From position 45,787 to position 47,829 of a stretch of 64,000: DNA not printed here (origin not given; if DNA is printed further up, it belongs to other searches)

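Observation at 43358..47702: Tandem pair of 7TM-RGS receptor genes packed against a HECT ligase gene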

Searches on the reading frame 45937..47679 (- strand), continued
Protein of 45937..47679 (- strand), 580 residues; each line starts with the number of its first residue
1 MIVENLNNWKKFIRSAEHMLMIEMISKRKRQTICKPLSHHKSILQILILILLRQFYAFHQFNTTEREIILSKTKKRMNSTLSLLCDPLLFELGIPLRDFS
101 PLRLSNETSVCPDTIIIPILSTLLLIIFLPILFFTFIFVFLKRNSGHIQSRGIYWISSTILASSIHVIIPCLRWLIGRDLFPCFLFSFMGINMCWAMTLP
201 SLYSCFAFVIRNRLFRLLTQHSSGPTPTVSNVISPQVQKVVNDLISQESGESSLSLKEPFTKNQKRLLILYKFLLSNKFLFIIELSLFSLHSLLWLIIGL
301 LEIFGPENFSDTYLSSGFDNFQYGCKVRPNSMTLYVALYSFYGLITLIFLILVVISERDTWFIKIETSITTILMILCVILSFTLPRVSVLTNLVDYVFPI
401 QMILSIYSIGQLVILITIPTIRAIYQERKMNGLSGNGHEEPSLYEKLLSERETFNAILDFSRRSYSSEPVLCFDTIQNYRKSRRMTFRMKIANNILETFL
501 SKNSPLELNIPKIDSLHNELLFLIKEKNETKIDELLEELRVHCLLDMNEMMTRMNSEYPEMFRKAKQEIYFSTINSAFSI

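Call 72: list_cluster_members(proteins=[P0033, P0049, P0036, P0040, P0060, P0043, P0031, P0028, P0023, P0015])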
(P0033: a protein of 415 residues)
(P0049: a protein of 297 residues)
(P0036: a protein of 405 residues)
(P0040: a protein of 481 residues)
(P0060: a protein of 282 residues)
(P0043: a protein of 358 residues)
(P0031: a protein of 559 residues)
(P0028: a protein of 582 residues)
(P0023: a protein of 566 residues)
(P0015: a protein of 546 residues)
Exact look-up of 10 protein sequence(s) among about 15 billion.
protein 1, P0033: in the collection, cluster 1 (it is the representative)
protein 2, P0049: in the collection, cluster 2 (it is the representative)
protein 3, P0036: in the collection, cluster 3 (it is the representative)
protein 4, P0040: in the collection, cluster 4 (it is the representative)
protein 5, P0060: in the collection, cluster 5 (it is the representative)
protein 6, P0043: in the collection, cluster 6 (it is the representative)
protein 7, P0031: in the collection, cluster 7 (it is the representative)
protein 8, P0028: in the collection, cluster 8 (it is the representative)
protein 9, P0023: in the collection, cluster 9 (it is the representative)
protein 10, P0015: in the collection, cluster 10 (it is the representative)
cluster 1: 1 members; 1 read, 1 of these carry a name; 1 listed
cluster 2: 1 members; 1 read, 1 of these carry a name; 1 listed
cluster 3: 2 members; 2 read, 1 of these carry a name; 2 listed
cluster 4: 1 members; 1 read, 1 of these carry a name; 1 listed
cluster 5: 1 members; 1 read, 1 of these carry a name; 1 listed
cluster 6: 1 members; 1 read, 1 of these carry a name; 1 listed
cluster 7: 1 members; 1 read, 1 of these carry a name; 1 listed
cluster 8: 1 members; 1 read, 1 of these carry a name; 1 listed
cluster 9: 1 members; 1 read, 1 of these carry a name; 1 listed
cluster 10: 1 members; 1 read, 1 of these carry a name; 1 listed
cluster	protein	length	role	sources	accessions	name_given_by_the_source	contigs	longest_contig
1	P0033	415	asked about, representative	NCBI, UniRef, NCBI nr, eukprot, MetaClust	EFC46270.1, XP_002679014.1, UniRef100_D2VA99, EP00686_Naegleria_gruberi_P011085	predicted protein [Naegleria gruberi] | Predicted protein n=1 Tax=Naegleria gruberi TaxID=5762 RepID=D2VA99_NAEGR | uncharacterized protein NAEGRDRAFT_65785 [Naegleria gruberi]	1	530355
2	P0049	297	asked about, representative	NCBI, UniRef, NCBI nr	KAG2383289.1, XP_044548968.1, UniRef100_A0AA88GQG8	hypothetical protein C9374_004626 [Naegleria lovaniensis] | RGS domain-containing protein n=1 Tax=Naegleria lovaniensis TaxID=51637 ... | uncharacterized protein C9374_004626 [Naegleria lovaniensis]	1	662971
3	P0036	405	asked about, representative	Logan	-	-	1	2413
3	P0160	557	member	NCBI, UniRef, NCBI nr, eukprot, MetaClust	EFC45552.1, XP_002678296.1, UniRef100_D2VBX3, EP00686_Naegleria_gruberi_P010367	RGS domain-containing protein [Naegleria gruberi] | RGS domain-containing protein n=1 Tax=Naegleria gruberi TaxID=5762 RepID=D2VBX3_NAEGR | XP_002678296.1 RGS domain-containing protein [Naegleria gruberi strain NEG-M]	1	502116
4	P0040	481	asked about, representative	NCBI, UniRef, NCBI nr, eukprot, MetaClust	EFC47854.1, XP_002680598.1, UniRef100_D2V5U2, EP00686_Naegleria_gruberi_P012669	predicted protein [Naegleria gruberi] | Predicted protein n=1 Tax=Naegleria gruberi TaxID=5762 RepID=D2V5U2_NAEGR | uncharacterized protein NAEGRDRAFT_57228 [Naegleria gruberi]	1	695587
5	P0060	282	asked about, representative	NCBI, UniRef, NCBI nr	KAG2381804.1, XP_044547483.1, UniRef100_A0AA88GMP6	hypothetical protein C9374_006188 [Naegleria lovaniensis] | RGS domain-containing protein n=1 Tax=Naegleria lovaniensis TaxID=51637 ... | uncharacterized protein C9374_006188 [Naegleria lovaniensis]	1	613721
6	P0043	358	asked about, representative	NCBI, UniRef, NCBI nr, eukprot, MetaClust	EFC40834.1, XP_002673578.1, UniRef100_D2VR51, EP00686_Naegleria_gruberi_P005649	predicted protein [Naegleria gruberi] | Predicted protein n=1 Tax=Naegleria gruberi TaxID=5762 RepID=D2VR51_NAEGR | uncharacterized protein NAEGRDRAFT_71463 [Naegleria gruberi]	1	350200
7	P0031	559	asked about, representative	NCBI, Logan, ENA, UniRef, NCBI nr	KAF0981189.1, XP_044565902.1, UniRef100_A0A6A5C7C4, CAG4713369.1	hypothetical protein FDP41_012977 [Naegleria fowleri] | RGS domain-containing protein n=1 Tax=Naegleria fowleri TaxID=5763 RepID=A0A6A5C7C4_NAEFO | uncharacterized protein FDP41_012977 [Naegleria fowleri]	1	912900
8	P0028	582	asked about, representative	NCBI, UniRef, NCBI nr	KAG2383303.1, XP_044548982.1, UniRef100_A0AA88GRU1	hypothetical protein C9374_004640 [Naegleria lovaniensis] | RGS domain-containing protein n=1 Tax=Naegleria lovaniensis TaxID=51637 ... | uncharacterized protein C9374_004640 [Naegleria lovaniensis]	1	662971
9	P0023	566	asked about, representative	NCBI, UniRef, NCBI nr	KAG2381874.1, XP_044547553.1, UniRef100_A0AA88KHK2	hypothetical protein C9374_005666 [Naegleria lovaniensis] | RGS domain-containing protein n=1 Tax=Naegleria lovaniensis TaxID=51637 ... | uncharacterized protein C9374_005666 [Naegleria lovaniensis]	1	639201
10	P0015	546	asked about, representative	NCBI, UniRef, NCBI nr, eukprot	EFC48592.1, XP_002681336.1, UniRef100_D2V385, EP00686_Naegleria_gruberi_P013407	predicted protein [Naegleria gruberi] | Predicted protein n=1 Tax=Naegleria gruberi TaxID=5762 RepID=D2V385_NAEGR | uncharacterized protein NAEGRDRAFT_63266 [Naegleria gruberi]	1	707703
